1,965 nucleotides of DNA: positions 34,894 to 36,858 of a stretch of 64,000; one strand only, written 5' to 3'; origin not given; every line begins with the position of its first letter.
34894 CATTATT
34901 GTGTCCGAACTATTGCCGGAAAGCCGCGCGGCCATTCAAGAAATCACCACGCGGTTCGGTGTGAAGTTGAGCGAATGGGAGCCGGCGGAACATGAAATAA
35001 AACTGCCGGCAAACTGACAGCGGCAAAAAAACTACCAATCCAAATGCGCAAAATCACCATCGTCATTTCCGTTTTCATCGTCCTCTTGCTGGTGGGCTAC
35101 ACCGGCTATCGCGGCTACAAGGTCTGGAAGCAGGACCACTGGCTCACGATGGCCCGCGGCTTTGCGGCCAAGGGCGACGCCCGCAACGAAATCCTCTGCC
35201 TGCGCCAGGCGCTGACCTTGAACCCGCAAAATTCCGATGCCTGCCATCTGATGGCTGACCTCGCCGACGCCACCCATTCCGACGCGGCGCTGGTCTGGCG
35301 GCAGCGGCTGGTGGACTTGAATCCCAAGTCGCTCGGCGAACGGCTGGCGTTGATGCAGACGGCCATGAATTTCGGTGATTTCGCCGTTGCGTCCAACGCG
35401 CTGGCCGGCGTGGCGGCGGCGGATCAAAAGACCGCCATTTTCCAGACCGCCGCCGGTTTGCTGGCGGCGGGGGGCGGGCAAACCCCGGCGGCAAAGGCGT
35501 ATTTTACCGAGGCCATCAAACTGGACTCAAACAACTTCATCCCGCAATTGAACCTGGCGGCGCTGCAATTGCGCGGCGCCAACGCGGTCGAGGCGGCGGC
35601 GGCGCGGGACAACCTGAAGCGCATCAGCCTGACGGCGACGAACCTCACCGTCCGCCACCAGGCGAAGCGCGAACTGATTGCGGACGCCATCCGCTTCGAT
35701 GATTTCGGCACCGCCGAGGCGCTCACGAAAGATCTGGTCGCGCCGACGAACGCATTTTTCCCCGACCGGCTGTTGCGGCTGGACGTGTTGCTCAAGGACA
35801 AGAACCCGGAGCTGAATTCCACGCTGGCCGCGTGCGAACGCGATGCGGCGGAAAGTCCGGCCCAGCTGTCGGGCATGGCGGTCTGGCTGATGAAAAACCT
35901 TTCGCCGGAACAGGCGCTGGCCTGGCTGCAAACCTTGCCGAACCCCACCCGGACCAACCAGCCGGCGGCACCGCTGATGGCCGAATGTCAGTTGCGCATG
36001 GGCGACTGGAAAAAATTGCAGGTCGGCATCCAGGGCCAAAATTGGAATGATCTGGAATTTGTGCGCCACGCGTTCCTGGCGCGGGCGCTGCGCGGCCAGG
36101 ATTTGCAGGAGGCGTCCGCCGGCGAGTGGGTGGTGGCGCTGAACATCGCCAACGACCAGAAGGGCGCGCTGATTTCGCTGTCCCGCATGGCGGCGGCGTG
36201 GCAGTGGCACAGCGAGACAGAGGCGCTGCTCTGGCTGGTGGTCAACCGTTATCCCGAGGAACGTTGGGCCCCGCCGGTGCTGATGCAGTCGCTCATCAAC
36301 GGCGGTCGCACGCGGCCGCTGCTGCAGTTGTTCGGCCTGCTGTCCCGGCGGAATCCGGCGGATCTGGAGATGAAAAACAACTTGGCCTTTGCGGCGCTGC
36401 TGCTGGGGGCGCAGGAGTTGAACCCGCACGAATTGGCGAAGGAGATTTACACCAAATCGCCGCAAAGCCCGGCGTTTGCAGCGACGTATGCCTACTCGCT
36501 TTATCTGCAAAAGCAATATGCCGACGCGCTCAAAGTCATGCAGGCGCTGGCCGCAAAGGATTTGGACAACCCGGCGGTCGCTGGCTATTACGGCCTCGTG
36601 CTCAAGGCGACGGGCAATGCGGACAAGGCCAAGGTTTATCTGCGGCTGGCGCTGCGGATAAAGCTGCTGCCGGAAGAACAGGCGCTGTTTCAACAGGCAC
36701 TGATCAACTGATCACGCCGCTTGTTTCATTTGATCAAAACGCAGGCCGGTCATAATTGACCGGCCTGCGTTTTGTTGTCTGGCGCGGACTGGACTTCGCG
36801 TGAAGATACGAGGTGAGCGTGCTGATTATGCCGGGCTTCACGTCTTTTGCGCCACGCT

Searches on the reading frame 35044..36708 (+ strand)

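Call 12: search_protein_families(library=pfam, proteins=[window:35044-36708:+], max_evalue=0.001)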
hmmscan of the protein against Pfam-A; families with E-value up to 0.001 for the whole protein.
window:35044-36708:+ (555 aa): 6 families
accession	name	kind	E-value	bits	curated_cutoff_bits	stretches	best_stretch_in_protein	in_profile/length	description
PF14559.12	TPR_19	-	1.1e-09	38.9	25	1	463-513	12-62/68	Tetratricopeptide repeat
PF13181.12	TPR_8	-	1e-07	32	25.7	0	517-540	8-31/34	Tetratricopeptide repeat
PF12895.13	ANAPC3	-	2.9e-07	31.1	27.2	0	464-502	11-49/82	Anaphase-promoting complex, cyclosome, subunit 3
PF07719.23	TPR_2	-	3.4e-06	27.2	27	0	137-164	7-34/34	Tetratricopeptide repeat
PF13428.12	TPR_14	-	4.1e-06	27.4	23.5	0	33-73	4-44/44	Tetratricopeptide repeat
PF00515.34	TPR_1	-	0.00061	19.9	27.8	0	145-164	15-34/34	Tetratricopeptide repeat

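Call 43: search_protein_families(library=ncbifam, proteins=[window:35044-36708:+], max_evalue=0.01)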
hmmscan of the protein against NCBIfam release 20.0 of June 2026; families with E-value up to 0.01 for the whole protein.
window:35044-36708:+ (555 aa): 4 families
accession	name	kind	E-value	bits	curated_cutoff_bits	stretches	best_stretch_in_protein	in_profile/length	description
TIGR02917.1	PEP_TPR_lipo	equivalog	4.7e-15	54.5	312.2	2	348-534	713-895/899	XrtA/PEP-CTERM system TPR-repeat protein PrsT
NF040959.1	MamA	equivalog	3.2e-09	36.5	200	1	417-551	47-178/204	magnetosome protein MamA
NF033758.1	gliding_GltE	equivalog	1.2e-05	24.5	225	1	78-185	237-344/411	adventurous gliding motility TPR repeat lipoprotein GltE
TIGR02521.1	type_IV_pilW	equivalog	2.6e-05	23.9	154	0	39-191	40-195/234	type IV pilus biogenesis/stability protein PilW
